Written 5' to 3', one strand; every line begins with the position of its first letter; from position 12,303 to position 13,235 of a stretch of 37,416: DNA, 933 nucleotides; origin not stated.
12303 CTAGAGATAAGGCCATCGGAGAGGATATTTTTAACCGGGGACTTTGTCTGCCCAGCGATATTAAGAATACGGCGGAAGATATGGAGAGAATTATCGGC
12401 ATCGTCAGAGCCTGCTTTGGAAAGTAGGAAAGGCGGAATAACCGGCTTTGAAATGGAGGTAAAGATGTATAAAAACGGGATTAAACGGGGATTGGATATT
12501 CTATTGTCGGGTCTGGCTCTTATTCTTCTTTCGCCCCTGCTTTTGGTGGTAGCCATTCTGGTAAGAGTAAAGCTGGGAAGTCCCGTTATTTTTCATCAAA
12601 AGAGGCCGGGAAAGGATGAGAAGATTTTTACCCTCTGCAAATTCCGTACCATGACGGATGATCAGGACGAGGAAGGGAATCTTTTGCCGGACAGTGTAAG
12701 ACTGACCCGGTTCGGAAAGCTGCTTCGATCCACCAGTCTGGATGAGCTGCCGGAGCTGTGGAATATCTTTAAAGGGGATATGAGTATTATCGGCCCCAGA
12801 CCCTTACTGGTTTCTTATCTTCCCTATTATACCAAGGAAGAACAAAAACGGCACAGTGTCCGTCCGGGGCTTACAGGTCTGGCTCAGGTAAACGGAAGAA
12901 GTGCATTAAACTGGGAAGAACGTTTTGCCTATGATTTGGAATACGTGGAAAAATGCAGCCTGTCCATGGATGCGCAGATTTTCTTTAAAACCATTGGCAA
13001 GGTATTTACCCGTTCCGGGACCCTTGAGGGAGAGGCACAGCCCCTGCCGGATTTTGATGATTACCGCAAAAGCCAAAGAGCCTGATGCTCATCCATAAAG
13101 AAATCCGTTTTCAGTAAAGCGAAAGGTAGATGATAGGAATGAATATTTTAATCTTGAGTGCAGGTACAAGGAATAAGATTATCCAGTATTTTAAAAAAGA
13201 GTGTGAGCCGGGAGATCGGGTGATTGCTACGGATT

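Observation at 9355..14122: Bacillosamine/AATGal-type initiation triad with an ATP-grasp ligase in place of the usual acetyltransferase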

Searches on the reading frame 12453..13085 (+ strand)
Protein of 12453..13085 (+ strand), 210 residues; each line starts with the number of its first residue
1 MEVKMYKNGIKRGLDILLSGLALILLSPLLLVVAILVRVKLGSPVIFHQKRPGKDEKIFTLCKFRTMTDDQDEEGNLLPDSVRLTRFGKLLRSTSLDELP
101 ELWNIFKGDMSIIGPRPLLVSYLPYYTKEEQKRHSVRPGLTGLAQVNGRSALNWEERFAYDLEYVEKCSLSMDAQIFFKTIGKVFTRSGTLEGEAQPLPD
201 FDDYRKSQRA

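Call 8: search_protein_families(library=ncbifam, proteins=[window:12453-13085:+], max_evalue=0.00001)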
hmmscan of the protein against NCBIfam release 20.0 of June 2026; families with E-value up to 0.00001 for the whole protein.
window:12453-13085:+ (210 aa): 10 families
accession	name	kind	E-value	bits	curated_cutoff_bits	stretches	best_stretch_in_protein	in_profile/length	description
TIGR03025.1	EPS_sugtrans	subfamily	1.8e-71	241.7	295.55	1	7-189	254-443/445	exopolysaccharide biosynthesis polyprenyl glycosylphosphotransferase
TIGR03023.1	WcaJ_sugtrans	equivalog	2.7e-62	211.5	410.75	1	6-187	258-449/453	undecaprenyl-phosphate glucose phosphotransferase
TIGR03022.1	WbaP_sugtrans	subfamily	2.1e-55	188.8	403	2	83-189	348-454/456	undecaprenyl-phosphate galactose phosphotransferase WbaP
NF052601.1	undeca_RfbP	equivalog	3.8e-48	163.9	330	1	6-185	40-236/244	undecaprenyl-phosphate galactose phosphotransferase family protein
TIGR03013.1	EpsB_2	subfamily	1e-45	156.7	393.35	1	5-189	249-441/443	TIGR03013 family XrtA/PEP-CTERM system glycosyltransferase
NF007518.0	PRK10124.1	equivalog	1.5e-40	139.4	684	1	10-186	273-459/464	undecaprenyl-phosphate glucose phosphotransferase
NF041877.1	EPS_EpsZ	equivalog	1.4e-39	136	800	1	5-189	260-457/459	exopolysaccharide biosynthesis polyisoprenyl-phosphate hexose-1-phosphate transferase EpsZ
NF050817.1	PolSacchBiosHfsE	equivalog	4.8e-35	121.2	750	1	7-182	268-457/467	polysaccharide biosynthesis protein HfsE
NF011751.0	PRK15204.1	equivalog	1.7e-32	112.7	907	1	10-190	279-475/476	undecaprenyl-phosphate galactose phosphotransferase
NF045514.1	glycotran_HepC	equivalog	4.6e-21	75.1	140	1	8-119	114-213/220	heterocyst development glycosyltransferase HepC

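Call 41: search_solved_structures(query=window:12453-13085:+, max_evalue=0.00001, show_alignments=1)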
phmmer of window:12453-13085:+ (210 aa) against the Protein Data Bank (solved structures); distinct sequences matched with E-value up to 0.00001: 7.
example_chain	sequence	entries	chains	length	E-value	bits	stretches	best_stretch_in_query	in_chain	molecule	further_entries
8e37_B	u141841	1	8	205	1.1e-66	227.6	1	5-195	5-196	N,N'-diacetylbacilliosaminyl-1-phosphate transferase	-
8g1n_A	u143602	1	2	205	2e-66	226.6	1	5-195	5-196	N,N'-diacetylbacilliosaminyl-1-phosphate transferase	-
9s7s_A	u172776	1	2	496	1.1e-33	119.7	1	7-190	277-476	UDP-Gal::undecaprenolphosphate Gal-1-P transferase WbaP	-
30wc_A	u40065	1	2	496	1.1e-33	119.7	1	7-190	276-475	Undecaprenyl-phosphate galactose phosphotransferase WbaP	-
9s8l_A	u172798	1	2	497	1.1e-33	119.7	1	7-190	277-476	UDP-Gal::undecaprenolphosphate Gal-1-P transferase WbaP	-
30us_A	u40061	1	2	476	1.9e-33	119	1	7-189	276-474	UDP-Gal::undecaprenolphosphate Gal-1-P transferase WbaP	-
8t53_A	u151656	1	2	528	4.2e-30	108.1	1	8-189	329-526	Undecaprenyl-phosphate galactose phosphotransferase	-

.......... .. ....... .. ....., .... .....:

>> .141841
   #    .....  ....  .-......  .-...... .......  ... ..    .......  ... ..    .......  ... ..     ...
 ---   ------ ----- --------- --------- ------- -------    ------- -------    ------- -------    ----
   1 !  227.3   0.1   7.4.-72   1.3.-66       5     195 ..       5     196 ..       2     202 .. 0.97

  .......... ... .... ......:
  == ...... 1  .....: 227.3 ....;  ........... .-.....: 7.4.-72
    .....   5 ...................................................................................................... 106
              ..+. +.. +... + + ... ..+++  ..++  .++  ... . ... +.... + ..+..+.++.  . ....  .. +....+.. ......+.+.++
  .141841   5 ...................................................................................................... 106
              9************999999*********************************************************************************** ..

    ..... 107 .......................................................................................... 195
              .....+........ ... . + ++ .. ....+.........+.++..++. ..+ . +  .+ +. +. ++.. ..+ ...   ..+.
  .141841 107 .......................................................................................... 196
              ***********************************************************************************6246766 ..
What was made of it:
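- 12453..13085 (+): Small monotopic phosphoglycosyltransferase, PglC type (210 aa). PDB 8e37/8g1n, the N,N'-diacetylbacillosaminyl-1-phosphate transferase, E=1e-66, with SLDELP (Asp-Glu dyad) and GPRP conserved (call 41).
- On Pgl-type 2-acetamido-4-amino-2,4,6-trideoxyhexose priming module: E=1e-66 to PglC 8e37/8g1n, with SLDELP and GPRP conserved (call 41).
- Checked: The nearest structure is Campylobacter PglC 8e37/8g1n, E=1e-66, with SLDELP and GPRP conserved (call 41).
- The PGT is most similar to PglC, which (from established knowledge) prefers the N4-acylated UDP-sugar (call 41).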
